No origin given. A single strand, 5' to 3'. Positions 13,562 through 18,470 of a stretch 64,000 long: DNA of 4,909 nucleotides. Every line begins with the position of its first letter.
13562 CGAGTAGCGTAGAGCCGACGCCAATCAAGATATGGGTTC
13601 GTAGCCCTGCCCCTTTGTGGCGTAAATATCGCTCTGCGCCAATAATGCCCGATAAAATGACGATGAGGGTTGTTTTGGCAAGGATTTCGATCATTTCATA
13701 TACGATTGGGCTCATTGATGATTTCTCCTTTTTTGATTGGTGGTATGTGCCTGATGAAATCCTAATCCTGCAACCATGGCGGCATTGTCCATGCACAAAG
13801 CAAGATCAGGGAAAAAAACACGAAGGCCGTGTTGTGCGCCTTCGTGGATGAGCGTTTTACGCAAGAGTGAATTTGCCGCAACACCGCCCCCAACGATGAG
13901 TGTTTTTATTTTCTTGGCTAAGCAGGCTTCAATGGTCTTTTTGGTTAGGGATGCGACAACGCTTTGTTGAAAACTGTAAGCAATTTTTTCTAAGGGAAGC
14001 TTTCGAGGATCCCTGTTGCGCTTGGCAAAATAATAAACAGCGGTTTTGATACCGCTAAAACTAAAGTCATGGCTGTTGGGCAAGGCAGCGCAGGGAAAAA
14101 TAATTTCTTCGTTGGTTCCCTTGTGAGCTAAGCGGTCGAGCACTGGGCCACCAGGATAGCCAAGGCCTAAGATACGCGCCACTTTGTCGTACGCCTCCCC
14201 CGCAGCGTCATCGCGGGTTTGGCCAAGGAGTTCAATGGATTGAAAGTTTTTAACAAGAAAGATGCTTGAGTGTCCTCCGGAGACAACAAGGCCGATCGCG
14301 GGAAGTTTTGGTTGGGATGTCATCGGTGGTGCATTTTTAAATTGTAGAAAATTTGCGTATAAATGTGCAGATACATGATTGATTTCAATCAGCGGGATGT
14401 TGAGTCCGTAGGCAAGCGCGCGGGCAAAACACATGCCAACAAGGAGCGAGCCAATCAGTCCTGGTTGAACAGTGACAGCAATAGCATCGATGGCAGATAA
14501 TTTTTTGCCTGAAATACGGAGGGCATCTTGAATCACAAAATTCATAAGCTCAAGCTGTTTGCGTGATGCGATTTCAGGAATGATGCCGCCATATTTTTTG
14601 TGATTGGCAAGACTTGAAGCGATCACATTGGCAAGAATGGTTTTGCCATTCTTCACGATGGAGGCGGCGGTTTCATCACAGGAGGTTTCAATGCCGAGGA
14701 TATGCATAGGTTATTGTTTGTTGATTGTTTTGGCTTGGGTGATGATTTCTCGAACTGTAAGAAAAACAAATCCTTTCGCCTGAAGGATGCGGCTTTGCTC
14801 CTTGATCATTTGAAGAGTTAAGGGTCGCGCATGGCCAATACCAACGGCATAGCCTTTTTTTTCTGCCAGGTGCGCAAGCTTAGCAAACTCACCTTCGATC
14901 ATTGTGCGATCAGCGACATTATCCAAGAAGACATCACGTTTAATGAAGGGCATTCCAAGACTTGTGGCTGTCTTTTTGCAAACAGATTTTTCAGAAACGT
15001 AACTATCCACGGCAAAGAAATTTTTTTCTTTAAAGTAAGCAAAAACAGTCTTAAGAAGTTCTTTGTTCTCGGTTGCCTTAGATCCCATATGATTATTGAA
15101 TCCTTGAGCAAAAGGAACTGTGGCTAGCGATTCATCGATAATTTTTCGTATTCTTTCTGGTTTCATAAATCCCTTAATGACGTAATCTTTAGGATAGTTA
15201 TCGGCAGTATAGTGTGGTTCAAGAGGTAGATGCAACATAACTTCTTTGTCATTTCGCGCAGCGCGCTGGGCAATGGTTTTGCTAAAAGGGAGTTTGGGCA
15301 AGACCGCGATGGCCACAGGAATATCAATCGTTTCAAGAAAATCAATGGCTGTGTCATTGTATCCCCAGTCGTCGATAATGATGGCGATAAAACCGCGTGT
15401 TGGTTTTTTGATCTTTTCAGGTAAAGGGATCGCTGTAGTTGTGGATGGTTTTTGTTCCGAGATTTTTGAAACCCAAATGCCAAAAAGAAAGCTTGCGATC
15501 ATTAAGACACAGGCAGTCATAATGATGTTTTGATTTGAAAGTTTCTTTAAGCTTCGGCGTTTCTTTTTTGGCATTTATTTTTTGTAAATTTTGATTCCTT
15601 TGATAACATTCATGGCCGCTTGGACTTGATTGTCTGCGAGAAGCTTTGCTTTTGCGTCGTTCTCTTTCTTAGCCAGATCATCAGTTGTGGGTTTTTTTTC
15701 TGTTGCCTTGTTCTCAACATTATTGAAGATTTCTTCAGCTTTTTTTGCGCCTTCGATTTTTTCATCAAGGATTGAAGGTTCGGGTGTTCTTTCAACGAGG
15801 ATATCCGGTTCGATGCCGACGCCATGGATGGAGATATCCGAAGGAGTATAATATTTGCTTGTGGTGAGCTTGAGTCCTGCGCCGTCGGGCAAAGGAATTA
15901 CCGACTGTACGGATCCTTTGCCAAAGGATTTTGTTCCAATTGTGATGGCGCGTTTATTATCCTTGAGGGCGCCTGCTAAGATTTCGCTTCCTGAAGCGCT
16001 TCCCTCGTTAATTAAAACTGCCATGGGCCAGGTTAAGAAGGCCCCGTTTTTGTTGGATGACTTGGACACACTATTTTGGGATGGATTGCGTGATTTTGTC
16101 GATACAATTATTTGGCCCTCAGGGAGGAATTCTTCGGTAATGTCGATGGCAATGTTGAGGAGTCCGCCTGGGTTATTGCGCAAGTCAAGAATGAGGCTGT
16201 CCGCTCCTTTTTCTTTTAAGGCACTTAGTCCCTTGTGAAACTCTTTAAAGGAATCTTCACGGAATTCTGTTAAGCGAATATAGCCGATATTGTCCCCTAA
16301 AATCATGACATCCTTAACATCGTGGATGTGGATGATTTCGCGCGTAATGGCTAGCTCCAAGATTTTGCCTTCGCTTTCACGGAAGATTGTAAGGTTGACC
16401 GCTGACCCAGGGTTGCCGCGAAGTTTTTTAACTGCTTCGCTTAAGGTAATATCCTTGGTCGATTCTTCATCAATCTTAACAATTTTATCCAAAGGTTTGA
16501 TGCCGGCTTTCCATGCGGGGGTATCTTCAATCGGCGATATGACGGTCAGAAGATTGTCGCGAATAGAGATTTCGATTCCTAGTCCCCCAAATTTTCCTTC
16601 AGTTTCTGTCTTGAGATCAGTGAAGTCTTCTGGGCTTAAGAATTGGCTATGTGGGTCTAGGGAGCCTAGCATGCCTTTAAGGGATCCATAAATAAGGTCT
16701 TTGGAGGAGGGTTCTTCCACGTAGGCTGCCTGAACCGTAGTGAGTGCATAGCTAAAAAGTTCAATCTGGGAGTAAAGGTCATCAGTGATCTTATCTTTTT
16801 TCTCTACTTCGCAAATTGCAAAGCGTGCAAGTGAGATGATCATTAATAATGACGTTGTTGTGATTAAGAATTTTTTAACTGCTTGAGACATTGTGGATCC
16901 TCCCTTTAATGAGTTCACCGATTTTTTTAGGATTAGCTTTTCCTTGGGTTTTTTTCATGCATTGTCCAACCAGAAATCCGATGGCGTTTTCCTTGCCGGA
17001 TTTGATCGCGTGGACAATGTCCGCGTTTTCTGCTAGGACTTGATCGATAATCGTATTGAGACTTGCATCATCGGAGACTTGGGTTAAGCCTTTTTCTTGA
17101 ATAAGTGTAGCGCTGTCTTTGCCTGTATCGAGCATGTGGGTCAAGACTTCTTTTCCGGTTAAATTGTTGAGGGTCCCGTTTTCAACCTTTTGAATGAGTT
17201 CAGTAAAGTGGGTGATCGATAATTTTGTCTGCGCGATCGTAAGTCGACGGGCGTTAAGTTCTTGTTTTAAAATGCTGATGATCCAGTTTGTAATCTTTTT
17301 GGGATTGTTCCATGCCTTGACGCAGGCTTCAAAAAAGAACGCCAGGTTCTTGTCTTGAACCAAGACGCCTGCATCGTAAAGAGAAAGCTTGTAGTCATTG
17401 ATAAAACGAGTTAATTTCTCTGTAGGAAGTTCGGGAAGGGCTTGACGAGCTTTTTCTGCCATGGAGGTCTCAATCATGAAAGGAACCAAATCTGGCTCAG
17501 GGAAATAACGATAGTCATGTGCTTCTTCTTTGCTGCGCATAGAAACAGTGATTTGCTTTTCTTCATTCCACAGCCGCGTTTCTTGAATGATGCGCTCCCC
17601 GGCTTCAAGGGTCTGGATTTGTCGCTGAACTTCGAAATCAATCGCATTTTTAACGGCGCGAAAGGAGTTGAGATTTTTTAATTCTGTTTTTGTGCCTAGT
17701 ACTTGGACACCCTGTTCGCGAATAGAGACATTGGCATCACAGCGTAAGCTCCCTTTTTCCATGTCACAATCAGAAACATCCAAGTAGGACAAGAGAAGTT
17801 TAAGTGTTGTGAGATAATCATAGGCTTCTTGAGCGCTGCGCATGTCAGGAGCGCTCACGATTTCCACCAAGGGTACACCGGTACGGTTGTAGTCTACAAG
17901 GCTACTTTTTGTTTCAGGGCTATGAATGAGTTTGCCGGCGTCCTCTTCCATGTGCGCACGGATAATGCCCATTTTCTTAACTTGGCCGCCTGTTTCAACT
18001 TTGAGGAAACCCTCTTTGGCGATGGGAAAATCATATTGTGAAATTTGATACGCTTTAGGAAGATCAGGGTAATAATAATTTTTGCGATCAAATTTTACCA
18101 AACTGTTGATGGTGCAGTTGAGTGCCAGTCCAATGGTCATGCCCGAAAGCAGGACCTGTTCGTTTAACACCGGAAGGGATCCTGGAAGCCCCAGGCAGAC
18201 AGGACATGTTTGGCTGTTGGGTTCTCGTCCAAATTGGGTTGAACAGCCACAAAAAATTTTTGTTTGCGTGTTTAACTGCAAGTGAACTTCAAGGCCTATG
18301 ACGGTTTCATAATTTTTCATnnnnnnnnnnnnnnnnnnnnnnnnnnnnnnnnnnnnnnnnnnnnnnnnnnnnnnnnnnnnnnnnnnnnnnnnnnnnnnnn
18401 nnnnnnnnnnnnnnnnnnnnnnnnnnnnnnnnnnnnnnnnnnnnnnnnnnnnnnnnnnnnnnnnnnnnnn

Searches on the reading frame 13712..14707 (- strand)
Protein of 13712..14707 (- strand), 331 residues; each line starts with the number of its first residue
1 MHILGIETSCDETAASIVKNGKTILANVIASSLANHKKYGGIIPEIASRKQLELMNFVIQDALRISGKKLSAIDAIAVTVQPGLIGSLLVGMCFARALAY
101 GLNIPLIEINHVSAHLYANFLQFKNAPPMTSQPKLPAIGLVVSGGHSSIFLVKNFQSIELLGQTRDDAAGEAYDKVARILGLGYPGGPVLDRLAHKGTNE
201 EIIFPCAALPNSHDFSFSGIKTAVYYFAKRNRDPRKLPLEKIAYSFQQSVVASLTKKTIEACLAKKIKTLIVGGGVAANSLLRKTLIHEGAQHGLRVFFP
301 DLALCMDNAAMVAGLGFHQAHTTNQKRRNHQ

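Call 55: search_protein_families(library=pfam, proteins=[window:13712-14707:-], max_evalue=0.001)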
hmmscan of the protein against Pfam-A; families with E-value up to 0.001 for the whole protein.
window:13712-14707:- (331 aa): 2 families
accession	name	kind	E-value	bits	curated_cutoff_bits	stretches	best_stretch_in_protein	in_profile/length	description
PF00814.31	TsaD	-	4.9e-85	285.9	24.8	1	23-313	1-263/264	tRNA N6-adenosine threonylcarbamoyltransferase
PF22521.2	HypF_C_2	-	9e-08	32.6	27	1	235-307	162-234/241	Carbamoyltransferase, Kae1-like Domain, second subdomain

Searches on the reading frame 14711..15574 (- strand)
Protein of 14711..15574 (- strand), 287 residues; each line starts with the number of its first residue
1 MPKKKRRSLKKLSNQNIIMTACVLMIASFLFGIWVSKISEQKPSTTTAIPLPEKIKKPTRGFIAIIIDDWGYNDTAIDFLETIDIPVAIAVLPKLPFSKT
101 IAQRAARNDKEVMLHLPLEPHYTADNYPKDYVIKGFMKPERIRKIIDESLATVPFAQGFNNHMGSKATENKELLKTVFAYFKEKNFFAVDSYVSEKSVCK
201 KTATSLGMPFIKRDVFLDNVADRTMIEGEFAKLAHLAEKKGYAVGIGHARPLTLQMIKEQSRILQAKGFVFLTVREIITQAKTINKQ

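Call 55: search_protein_families(library=pfam, proteins=[window:14711-15574:-], max_evalue=0.001)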
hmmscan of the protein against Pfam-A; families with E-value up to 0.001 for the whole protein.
window:14711-15574:- (287 aa): 1 family
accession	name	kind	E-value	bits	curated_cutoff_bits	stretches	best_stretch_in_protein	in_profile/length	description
PF04748.18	Polysacc_deac_2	-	4.2e-63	212.7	27.5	1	65-277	1-211/212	Divergent polysaccharide deacetylase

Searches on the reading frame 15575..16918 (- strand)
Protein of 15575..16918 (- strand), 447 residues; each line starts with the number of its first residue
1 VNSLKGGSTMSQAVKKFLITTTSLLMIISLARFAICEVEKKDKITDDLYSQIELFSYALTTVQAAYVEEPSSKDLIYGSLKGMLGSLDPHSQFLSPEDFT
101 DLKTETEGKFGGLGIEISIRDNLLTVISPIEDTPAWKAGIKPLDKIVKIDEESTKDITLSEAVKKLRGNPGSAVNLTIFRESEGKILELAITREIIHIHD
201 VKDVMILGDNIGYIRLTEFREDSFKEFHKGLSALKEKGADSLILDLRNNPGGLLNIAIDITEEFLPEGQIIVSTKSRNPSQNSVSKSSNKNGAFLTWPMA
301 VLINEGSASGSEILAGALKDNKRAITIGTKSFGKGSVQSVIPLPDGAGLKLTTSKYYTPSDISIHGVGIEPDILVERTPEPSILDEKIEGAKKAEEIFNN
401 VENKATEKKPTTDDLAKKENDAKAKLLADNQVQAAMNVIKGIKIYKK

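Call 55: search_protein_families(library=pfam, proteins=[window:15575-16918:-], max_evalue=0.001)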
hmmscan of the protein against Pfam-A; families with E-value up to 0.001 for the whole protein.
window:15575-16918:- (447 aa): 5 families
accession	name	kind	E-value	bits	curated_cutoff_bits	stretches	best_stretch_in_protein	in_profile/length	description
PF03572.23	Peptidase_S41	-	7e-55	185.5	24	1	210-375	1-165/165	Peptidase family S41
PF13180.12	PDZ_2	-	2.2e-10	41.1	27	1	111-189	1-78/80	PDZ domain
PF17820.7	PDZ_6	-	8.4e-09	35.5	27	1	126-178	2-52/54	PDZ domain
PF00595.29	PDZ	-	2e-07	31.7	23.2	1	109-178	8-80/81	PDZ domain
PF22694.1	CtpB_N-like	-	6.4e-05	23.8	27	1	38-94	24-81/85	Activating protease CtpB N-terminal domain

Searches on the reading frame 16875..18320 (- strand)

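Call 55: search_protein_families(library=pfam, proteins=[window:16875-18320:-], max_evalue=0.001)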
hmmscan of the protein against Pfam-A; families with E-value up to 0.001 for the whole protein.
window:16875-18320:- (481 aa): 2 families
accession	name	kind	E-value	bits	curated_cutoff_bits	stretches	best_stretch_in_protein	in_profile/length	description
PF02934.20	GatB_N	-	6.5e-123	409.7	23.4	1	6-288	1-276/277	GatB/GatE catalytic domain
PF02637.23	GatB_Yqey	-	4.2e-46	156.9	27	1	329-474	2-147/148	GatB domain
